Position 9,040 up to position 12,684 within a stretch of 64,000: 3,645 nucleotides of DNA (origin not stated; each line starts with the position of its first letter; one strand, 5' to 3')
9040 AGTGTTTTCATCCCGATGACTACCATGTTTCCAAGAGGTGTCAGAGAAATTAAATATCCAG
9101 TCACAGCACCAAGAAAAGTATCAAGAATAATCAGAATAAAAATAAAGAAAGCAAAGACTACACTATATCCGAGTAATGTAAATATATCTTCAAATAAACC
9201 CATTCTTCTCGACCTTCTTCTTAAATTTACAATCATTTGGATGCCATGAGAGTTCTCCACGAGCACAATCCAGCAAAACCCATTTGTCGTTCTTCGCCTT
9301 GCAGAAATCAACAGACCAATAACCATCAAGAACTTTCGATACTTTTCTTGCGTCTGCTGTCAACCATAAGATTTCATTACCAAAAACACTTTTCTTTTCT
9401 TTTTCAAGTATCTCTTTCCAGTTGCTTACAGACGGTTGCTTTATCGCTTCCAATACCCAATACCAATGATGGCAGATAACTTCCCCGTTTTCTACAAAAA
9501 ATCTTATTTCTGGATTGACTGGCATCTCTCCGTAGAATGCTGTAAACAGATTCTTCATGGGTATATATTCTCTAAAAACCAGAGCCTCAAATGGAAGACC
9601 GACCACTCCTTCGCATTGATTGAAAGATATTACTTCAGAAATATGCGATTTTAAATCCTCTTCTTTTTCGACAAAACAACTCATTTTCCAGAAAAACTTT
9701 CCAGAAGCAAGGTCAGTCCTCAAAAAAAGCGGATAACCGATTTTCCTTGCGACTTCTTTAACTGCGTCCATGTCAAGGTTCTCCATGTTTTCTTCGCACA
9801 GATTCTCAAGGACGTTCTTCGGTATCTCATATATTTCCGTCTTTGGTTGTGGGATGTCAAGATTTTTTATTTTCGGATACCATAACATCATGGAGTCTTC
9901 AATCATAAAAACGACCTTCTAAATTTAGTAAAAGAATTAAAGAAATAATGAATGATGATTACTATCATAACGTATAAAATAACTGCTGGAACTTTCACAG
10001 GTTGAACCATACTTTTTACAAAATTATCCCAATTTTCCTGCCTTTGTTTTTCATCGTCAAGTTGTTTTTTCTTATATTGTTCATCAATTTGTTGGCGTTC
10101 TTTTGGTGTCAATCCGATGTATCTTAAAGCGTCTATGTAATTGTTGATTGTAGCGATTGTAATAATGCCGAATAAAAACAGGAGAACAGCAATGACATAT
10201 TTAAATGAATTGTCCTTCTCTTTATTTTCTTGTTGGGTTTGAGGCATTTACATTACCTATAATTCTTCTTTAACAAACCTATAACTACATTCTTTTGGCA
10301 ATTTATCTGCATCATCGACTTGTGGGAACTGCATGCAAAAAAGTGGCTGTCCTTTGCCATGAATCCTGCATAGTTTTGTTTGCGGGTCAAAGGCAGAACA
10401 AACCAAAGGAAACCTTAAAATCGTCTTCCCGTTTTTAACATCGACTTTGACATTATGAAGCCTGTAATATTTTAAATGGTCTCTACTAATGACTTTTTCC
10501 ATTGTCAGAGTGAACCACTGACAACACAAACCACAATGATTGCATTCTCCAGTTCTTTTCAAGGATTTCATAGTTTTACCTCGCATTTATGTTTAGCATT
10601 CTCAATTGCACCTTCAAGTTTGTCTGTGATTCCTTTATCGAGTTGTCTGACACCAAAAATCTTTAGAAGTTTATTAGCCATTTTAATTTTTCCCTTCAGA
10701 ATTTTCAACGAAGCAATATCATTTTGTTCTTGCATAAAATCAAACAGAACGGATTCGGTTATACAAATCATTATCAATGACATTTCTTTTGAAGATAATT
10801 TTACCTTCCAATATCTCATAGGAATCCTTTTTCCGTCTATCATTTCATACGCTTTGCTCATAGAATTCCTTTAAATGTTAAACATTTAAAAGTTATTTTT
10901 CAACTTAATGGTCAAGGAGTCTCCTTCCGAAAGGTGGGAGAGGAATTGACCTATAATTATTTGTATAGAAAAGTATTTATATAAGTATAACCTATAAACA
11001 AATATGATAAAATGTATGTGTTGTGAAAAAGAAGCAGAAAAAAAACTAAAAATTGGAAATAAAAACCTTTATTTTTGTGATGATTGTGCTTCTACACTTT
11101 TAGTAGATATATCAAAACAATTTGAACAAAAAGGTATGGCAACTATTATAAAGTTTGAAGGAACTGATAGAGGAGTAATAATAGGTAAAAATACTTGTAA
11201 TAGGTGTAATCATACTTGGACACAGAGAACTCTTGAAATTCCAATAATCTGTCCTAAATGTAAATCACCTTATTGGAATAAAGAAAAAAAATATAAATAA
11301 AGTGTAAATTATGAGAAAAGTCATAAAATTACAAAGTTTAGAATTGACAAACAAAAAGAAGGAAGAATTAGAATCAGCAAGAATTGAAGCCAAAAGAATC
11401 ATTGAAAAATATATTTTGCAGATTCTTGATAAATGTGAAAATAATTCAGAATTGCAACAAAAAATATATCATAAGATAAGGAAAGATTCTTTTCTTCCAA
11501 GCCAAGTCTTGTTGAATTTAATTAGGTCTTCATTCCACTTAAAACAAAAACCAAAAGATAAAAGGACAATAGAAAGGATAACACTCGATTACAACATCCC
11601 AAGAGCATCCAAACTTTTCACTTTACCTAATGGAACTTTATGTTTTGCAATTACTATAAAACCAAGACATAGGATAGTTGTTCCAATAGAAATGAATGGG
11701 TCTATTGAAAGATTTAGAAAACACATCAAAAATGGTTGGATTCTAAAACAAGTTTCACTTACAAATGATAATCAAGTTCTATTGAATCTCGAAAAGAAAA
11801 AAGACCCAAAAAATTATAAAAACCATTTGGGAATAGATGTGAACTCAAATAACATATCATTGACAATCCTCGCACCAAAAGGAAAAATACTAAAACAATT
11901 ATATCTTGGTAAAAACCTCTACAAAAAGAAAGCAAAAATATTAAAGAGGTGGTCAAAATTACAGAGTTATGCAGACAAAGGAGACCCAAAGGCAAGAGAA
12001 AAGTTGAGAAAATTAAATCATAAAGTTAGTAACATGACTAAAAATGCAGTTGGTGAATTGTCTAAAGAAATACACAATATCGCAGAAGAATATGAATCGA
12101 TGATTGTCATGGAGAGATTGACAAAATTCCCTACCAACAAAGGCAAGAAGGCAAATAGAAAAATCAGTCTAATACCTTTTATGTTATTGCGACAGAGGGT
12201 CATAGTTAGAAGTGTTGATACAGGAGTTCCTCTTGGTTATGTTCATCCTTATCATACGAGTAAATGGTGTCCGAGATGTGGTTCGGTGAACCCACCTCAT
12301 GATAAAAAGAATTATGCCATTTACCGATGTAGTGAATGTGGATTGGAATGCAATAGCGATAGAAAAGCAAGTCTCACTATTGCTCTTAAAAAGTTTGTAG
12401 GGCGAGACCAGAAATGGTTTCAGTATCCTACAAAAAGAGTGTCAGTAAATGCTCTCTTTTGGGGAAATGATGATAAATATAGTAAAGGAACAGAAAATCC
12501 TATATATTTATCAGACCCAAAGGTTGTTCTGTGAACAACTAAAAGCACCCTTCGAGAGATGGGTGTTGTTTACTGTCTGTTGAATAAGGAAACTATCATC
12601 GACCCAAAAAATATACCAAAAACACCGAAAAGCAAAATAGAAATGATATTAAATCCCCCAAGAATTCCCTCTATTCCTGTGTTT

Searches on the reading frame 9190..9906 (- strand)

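Call 13: search_protein_families(library=pfam, proteins=[window:9190-9906:-], max_evalue=0.001)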
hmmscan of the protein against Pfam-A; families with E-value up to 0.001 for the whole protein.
window:9190-9906:- (238 aa): 1 family
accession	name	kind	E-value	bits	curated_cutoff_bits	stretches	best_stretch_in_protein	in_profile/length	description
PF14243.11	R2K_3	-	7.4e-05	23.4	26.3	1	72-228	21-161/169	ATP-grasp domain, R2K clade family 3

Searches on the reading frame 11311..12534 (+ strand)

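Call 12: search_protein_families(library=pfam, proteins=[window:11311-12534:+], max_evalue=0.001)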
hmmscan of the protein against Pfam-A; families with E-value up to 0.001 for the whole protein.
window:11311-12534:+ (407 aa): 2 families
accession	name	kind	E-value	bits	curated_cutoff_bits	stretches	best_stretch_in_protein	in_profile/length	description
PF07282.18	Cas12f1-like_TNB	-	2.3e-11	44.1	26.3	1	293-357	4-60/60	Cas12f1-like, TNB domain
PF01385.25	OrfB_IS605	-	1.5e-07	32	30.5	1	157-259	3-104/120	Probable transposase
